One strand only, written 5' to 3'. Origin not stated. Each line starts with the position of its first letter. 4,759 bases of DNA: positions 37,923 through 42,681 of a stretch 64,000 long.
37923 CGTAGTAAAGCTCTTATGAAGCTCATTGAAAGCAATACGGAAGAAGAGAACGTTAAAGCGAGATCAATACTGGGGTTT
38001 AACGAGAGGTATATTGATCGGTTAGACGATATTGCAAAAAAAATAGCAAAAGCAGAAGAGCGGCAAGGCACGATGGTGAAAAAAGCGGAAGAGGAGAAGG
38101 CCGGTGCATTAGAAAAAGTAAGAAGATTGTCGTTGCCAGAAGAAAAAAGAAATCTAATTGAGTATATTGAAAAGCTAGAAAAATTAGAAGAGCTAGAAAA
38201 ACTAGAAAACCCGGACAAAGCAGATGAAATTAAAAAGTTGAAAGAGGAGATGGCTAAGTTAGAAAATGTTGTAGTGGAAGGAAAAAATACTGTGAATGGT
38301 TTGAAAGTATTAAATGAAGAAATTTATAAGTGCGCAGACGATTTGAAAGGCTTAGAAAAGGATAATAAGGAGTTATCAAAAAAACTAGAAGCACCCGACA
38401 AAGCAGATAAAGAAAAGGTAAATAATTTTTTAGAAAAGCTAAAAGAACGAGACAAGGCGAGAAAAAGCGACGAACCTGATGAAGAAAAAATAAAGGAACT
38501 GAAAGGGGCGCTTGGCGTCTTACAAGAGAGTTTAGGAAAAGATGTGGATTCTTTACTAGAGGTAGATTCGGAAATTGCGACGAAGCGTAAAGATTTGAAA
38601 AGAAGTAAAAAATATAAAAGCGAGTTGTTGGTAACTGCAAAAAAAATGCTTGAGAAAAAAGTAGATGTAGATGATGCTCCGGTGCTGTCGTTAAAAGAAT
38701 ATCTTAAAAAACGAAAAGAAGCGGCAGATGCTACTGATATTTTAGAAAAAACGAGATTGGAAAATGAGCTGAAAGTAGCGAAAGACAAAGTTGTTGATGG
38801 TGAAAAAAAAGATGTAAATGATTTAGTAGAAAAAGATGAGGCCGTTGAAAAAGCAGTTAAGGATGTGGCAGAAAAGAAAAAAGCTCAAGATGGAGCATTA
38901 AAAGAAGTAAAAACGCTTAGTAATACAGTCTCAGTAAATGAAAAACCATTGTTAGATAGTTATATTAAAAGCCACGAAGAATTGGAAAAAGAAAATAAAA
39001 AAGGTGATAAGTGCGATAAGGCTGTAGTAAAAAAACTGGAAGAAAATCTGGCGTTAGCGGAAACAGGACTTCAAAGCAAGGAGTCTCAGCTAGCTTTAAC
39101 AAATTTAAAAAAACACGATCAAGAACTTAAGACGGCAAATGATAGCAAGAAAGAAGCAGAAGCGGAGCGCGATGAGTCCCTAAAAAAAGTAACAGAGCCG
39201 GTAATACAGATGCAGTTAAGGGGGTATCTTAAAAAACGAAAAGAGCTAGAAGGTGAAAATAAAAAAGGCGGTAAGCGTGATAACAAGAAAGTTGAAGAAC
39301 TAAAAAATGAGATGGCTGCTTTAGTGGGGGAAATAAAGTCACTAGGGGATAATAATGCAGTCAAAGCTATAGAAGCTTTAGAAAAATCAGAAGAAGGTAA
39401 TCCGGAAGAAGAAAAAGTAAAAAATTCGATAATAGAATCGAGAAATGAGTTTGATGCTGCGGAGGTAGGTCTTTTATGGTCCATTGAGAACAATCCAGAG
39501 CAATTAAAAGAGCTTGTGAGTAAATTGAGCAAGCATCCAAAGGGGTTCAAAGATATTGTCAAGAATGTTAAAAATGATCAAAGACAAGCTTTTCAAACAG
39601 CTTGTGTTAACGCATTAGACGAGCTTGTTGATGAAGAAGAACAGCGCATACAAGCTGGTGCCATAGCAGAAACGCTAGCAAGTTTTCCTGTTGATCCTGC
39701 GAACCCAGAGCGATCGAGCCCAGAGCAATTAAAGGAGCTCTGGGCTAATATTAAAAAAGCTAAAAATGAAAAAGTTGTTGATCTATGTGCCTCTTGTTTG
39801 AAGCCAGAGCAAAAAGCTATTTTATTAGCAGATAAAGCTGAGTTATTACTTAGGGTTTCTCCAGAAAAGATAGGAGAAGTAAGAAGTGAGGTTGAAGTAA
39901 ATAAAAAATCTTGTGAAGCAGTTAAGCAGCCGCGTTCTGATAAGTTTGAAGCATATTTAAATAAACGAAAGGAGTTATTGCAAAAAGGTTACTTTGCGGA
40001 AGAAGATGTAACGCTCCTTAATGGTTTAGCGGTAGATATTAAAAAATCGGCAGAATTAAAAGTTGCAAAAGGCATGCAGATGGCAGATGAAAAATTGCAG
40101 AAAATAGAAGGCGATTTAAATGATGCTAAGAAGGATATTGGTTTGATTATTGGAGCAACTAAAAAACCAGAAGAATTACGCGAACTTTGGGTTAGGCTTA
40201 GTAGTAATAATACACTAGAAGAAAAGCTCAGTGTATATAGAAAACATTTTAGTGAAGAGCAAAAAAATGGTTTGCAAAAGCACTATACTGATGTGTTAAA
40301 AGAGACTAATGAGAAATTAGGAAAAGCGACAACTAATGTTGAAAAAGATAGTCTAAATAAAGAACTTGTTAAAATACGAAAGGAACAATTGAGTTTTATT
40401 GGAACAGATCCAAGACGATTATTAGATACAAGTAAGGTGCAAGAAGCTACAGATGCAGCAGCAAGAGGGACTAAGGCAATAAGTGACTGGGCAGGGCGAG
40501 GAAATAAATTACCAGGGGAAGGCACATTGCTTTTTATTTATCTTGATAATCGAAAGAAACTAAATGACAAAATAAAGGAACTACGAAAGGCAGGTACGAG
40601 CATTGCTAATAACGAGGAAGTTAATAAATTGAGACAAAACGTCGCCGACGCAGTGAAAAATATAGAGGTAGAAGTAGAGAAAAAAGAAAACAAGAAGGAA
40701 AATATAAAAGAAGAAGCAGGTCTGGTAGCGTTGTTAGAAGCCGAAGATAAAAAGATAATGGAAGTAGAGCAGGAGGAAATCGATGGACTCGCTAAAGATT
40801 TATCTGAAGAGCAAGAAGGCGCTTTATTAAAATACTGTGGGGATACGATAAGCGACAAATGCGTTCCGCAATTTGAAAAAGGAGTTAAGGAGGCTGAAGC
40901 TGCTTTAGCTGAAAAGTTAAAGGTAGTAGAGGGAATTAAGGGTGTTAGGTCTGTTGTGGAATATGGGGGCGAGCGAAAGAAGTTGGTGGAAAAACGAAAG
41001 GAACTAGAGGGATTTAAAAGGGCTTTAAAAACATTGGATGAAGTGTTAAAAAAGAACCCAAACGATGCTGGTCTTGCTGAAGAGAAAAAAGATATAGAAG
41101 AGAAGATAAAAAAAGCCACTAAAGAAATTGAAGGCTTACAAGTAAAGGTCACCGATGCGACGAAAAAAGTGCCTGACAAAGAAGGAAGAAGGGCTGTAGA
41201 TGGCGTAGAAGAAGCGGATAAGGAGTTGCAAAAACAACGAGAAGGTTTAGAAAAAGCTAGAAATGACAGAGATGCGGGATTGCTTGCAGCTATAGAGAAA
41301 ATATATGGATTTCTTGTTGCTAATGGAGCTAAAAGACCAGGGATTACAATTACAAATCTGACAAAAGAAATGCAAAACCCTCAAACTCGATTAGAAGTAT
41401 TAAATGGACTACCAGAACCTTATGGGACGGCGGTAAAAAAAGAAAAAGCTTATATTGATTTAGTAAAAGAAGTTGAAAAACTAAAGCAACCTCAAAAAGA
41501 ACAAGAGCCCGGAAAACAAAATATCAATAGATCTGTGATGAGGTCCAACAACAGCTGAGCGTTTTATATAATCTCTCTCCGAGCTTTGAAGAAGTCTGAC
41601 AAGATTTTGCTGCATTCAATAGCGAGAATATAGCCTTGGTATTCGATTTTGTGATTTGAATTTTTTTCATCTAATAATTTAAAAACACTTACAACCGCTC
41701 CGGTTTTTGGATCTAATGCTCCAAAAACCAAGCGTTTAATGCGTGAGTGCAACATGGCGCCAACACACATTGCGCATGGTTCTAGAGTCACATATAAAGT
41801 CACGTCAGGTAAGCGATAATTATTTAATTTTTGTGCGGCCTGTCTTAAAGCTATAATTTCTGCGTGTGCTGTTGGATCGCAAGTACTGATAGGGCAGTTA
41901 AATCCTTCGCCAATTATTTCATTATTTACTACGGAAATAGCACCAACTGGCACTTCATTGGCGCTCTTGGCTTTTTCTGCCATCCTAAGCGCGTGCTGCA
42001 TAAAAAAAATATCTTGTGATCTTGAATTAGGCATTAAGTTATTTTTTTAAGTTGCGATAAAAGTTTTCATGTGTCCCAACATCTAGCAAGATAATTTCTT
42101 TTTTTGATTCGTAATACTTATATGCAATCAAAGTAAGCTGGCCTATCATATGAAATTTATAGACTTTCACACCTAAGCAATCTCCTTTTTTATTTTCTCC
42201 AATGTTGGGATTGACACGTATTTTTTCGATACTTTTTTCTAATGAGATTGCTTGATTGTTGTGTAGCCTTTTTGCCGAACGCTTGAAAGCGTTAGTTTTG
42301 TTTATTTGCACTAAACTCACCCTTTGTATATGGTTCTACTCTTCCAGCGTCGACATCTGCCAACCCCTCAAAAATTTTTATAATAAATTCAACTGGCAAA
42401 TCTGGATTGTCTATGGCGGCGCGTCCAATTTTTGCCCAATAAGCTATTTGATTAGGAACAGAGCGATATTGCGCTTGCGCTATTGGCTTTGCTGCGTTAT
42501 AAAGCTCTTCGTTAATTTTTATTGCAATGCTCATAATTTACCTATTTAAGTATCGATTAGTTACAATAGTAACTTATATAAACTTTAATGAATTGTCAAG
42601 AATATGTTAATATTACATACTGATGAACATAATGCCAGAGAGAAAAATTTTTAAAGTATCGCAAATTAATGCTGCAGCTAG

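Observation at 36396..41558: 1720-aa Lys/Glu-rich coiled-coil giant protein inserted between bamE and tadA: candidate translocated effector or host-cytoskeleton/nuclear mimic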

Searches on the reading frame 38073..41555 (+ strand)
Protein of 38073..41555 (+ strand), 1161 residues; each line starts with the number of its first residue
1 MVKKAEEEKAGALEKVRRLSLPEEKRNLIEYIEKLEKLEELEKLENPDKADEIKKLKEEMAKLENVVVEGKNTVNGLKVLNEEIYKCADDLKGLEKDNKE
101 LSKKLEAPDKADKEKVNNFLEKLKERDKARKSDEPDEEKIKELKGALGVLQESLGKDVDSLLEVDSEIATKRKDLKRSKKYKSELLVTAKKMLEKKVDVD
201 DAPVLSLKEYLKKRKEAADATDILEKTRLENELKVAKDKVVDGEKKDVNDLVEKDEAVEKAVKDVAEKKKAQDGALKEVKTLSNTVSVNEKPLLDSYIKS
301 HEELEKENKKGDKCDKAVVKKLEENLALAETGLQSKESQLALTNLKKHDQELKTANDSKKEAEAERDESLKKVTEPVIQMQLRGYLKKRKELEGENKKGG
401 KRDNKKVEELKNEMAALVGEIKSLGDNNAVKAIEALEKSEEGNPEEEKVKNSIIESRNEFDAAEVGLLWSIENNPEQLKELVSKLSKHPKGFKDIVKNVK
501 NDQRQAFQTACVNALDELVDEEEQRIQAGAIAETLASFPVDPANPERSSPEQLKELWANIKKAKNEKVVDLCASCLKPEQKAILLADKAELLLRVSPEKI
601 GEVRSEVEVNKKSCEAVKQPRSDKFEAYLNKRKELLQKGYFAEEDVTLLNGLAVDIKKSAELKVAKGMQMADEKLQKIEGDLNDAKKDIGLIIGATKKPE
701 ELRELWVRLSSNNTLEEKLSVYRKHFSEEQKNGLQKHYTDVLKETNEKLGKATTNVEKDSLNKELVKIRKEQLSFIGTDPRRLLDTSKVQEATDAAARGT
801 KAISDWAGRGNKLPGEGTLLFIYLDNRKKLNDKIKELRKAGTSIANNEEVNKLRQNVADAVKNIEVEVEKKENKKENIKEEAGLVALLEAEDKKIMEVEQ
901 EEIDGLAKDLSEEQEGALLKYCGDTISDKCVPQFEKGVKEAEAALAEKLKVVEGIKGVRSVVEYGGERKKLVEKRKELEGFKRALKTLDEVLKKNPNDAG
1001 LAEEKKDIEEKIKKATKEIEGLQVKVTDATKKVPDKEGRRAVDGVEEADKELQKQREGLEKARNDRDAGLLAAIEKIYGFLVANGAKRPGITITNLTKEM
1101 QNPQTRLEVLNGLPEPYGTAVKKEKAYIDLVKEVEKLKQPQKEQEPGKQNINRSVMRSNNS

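Call 68: predict_structure(alignment_id=A4)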
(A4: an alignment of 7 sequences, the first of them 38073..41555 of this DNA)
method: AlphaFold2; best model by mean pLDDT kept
length: 1161 residues; sequences in the alignment: 7
mean_pLDDT: 66.8   pTM: 0.31
mean pLDDT of the five models: 66.8, 64.0, 58.8, 54.6, 54.1
residues with pLDDT >= 90: 4; 70-90: 593; 50-70: 334; < 50: 230
segments of 3 or more residues with pLDDT < 50: 67-74, 194-202, 399-402, 441-479, 484-489, 495-505, 525-527, 529-550, 591-600, 616-621, 635-646, 648-650, 652-675, 677-679, 778-787, 904-910, 1118-1124, 1137-1161
pLDDT, mean of each block of 10 residues (from residue 1): 73 75 72 81 79 86 59 52 70 75 64 68 78 74 75 57 67 71 70 46 64 78 68 71 76 84 85 87 82 85 75 68 85 84 86 84 83 76 80 70 70 80 71 63 37 37 39 46 49 48 50 55 50 45 45 51 52 50 58 45 51 46 56 48 49 45 42 48 61 78 81 59 78 81 82 79 80 61 46 72 73 64 83 78 69 82 71 55 71 68 47 56 63 82 87 77 86 87 81 65 84 89 88 79 87 85 74 69 56 65 67 53 47 48 36 33 42
secondary structure, 60 per line:
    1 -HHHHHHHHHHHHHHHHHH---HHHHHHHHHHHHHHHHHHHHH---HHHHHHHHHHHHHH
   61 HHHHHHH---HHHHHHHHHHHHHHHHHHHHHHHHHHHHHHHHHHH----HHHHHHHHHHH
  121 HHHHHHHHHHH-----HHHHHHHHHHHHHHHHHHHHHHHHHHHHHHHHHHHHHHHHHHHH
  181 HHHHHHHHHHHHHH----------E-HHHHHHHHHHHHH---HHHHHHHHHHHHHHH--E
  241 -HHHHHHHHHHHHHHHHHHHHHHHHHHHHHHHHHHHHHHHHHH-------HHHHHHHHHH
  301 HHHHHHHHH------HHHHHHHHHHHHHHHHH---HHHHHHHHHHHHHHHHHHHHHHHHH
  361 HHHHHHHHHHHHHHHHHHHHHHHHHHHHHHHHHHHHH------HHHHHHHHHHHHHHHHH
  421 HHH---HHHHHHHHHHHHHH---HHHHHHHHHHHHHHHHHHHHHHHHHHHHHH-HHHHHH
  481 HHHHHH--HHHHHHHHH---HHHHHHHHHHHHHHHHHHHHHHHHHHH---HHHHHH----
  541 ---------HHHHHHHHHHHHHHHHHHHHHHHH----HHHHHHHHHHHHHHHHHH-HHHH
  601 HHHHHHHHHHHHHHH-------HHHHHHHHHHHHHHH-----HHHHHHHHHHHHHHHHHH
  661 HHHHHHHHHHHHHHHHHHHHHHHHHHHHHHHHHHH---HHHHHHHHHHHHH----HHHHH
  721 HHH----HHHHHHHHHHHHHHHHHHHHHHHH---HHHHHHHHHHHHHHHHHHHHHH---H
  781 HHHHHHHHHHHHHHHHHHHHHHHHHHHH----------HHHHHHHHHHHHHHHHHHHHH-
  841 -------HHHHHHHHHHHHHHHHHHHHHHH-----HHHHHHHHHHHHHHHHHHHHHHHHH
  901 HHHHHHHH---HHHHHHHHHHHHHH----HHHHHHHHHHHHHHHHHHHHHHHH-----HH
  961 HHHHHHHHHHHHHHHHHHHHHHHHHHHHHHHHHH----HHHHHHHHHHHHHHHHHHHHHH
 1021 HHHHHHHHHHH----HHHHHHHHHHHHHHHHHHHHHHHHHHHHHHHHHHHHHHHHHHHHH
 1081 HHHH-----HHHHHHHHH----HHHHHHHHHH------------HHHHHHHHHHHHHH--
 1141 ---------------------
elements in order (helices of 4 or more, strands of 3 or more residues): H2-19 H23-43 H47-67 H71-105 H110-131 H137-194 H207-219 H223-237 H242-283 H291-309 H316-332 H336-397 H404-423 H427-440 H444-473 H475-486 H489-497 H501-527 H531-536 H550-573 H578-595 H597-615 H623-637 H643-695 H699-711 H716-723 H728-751 H755-776 H780-808 H819-839 H848-870 H876-908 H912-925 H930-953 H959-994 H999-1031 H1036-1084 H1090-1098 H1103-1112 H1125-1138
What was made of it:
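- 41466..41555 (+): Disordered polar, net-basic tail (last 30 aa: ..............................). pLDDT is below 50 (call 68).
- On Long coiled-coil rod proteins (myosin tail / lamin / SMC): AF2 predicts about 40 helices of 10-62 aa (call 68).
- On Spectrin-like repeat proteins: The model's packing is unreliable (pTM 0.31, call 68).
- Checked: AlphaFold predicts about 40 separate helices of 10-62 aa (call 68).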

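Call 72: fold_search(model_id=the predicted structure, library=pdb)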
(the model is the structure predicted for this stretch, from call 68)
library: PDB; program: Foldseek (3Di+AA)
matches with E <= 10: 430; with E <= 0.001: 0
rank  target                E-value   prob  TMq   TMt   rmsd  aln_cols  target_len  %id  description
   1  8bbg_D                4.9e-03  0.51  0.09  0.09  46.4      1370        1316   12  Structure of the IFT-A complex; anterograde IFT-A train model (released 2022-12-21)
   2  8fgw_D                2.1e-02  0.25  0.08  0.08  44.5      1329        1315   13  Human IFT-A complex structures provide molecular insights into ciliary transport (released 2023-02-22)
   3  7k5b_B                3.0e-02  0.15  0.07  0.03  87.9      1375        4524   12  Structure of outer-arm dynein bound to microtubule doublet in microtubule binding state 2 (MTBS-2) (released 2021-09-29)
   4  7dkh_I                4.0e-02  0.35  0.10  0.11  42.3       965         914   13  Crystal structure of the Ctr9/Paf1/Cdc73/Rtf1 quaternary complex (released 2021-11-24)
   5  8bx8_B                7.5e-02  0.11  0.07  0.03  88.5      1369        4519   12  In situ outer dynein arm from Chlamydomonas reinhardtii in the post-power stroke state (released 2023-05-10)
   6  7p3r_B                8.9e-02  0.60  0.07  0.19  34.8       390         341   14  Helical structure of the toxin MakA from Vibrio cholera (released 2022-02-23)
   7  8otz_EZ               1.5e-01  0.47  0.07  0.15  46.9       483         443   12  48-nm repeat of the native axonemal doublet microtubule from bovine sperm (released 2023-11-22)
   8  7rro_D1               1.9e-01  0.44  0.07  0.16  48.8       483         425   13  Structure of the 48-nm repeat doublet microtubule from bovine tracheal cilia (released 2021-10-27)
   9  8otz_EY               2.5e-01  0.41  0.07  0.18  33.6       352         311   14  48-nm repeat of the native axonemal doublet microtubule from bovine sperm (released 2023-11-22)
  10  6h2f_C                2.6e-01  0.18  0.05  0.15  35.2       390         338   13  Structure of the pre-pore AhlB of the tripartite alpha-pore forming toxin, AHL, from Aeromonas hydrophila. (released 2019-07-10)
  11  9qx0_B                2.8e-01  0.12  0.08  0.09  48.4      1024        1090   11  Cryo-EM structure of the human UBR4/KCMF1/CALM1 complex (C-term focused refinement) (released 2025-09-03)
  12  8i7r_D3               3.9e-01  0.28  0.07  0.16  49.8       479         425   11  In situ structure of axonemal doublet microtubules in mouse sperm with 48-nm repeat (released 2023-10-11)
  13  9cpc_3U               4.1e-01  0.18  0.06  0.14  46.2       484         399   12  Atomic model of porcine brain ventricles cilia doublet microtubule (48-nm periodicity) (released 2024-10-23)
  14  6h2f_E                4.1e-01  0.15  0.06  0.15  34.8       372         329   12  Structure of the pre-pore AhlB of the tripartite alpha-pore forming toxin, AHL, from Aeromonas hydrophila. (released 2019-07-10)
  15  6grj_A                4.1e-01  0.13  0.05  0.14  35.3       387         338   13  Structure of the AhlB pore of the tripartite alpha-pore forming toxin, AHL, from Aeromonas hydrophila. (released 2019-07-03)
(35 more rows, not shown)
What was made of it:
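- Closest known: Spectrin-type tandem helical-bundle repeats. Different: The Foldseek match to plectin spectrin repeats is non-significant (E 0.43, TM about 0.13; call 72).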

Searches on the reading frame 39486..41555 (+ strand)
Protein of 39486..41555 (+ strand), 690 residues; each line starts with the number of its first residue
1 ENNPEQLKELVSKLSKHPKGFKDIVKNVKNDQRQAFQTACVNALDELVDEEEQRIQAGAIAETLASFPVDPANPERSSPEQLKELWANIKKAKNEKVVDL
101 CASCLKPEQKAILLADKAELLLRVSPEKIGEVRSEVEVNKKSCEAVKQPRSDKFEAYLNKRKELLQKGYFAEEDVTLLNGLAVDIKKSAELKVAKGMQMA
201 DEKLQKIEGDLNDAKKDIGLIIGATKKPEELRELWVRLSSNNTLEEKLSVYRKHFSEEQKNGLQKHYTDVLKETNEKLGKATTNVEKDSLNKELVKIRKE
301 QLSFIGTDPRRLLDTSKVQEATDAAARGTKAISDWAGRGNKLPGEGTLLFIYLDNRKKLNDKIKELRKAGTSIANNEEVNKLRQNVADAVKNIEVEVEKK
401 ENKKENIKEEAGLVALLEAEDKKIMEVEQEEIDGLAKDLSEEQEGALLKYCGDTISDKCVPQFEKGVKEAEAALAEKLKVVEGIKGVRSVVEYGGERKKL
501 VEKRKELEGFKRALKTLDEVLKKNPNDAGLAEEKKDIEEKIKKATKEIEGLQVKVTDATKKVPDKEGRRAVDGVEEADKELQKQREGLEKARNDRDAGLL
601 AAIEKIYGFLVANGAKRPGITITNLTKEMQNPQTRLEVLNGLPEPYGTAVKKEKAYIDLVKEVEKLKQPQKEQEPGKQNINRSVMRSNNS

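Call 13: find_homologous_proteins(query=window:39486-41555:+, max_evalue=0.01)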
Query window:39486-41555:+: 8000 candidates shared short words with the query, none scored E <= 0.01.

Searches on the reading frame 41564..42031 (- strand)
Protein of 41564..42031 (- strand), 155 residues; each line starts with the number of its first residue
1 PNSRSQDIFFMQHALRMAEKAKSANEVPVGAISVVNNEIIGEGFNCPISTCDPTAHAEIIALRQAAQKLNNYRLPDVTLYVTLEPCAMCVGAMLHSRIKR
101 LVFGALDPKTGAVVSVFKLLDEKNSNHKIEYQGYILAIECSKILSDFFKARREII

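Call 3: search_protein_families(library=pfam, proteins=[window:41564-42031:-], max_evalue=0.1)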
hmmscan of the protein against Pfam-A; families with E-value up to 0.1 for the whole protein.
window:41564-42031:- (155 aa): 10 families
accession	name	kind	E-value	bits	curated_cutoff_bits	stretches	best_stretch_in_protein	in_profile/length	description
PF14437.12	MafB19-deam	-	6.8e-40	136.7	27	1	10-152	6-142/142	MafB19-like deaminase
PF00383.29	dCMP_cyt_deam_1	-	2e-28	98.7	25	1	5-104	2-101/102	Cytidine and deoxycytidylate deaminase zinc-binding region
PF18750.7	SNAD4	-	3.4e-05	24.3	27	1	52-94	29-72/130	Secreted Novel AID/APOBEC-like Deaminase 4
PF14439.12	Bd3614-deam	-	0.0001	22.7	38.5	1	54-97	34-78/113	Bd3614-like deaminase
PF18772.7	APOBEC2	-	0.00024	21.6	26.8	1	53-94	48-90/175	APOBEC2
PF18782.7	NAD2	-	0.00073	20.1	27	1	52-93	52-94/179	Novel AID APOBEC clade 2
PF18778.7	NAD1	-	0.0015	19.1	27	1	53-94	48-91/175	Novel AID APOBEC clade 1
PF08210.17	APOBEC_N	-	0.0085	16.6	25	1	54-94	45-86/170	APOBEC-like N-terminal domain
PF18785.7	Inv-AAD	-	0.031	14.6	26.5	1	35-90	8-67/129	Invertebrate-AID/APOBEC-deaminase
PF18771.7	APOBEC3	-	0.04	14.5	27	1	54-91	30-68/137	APOBEC3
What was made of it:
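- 41564..42034 (-): Convergent tadA (tRNA adenosine deaminase). It marks the downstream boundary of the module. Pfam MafB19-deam and dCMP_cyt_deam_1 (call 3).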

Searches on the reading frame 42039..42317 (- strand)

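Call 3: search_protein_families(library=pfam, proteins=[window:42039-42317:-], max_evalue=0.1)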
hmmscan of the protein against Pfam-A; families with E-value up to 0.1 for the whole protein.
window:42039-42317:- (92 aa): 2 families
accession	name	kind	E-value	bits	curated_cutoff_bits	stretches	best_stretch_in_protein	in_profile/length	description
PF15781.12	ParE-like_toxin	-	2.7e-30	104.6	28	1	6-91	2-87/87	ParE-like toxin of type II bacterial toxin-antitoxin system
PF15738.11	YafQ_toxin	-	0.0022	18.6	30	1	4-86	2-86/88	Bacterial toxin of type II toxin-antitoxin system, YafQ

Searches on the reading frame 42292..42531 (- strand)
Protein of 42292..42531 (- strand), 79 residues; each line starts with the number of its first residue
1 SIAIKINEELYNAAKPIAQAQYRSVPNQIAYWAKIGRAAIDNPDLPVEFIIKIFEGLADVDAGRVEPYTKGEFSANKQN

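Call 3: search_protein_families(library=pfam, proteins=[window:42292-42531:-], max_evalue=0.1)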
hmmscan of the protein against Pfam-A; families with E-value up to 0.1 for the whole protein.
window:42292-42531:- (79 aa): 1 family
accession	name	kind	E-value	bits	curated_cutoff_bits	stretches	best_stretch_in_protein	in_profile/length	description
PF11903.14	ParD_like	-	7.2e-13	48.8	23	1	4-52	4-52/73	ParD-like antitoxin of type II bacterial toxin-antitoxin system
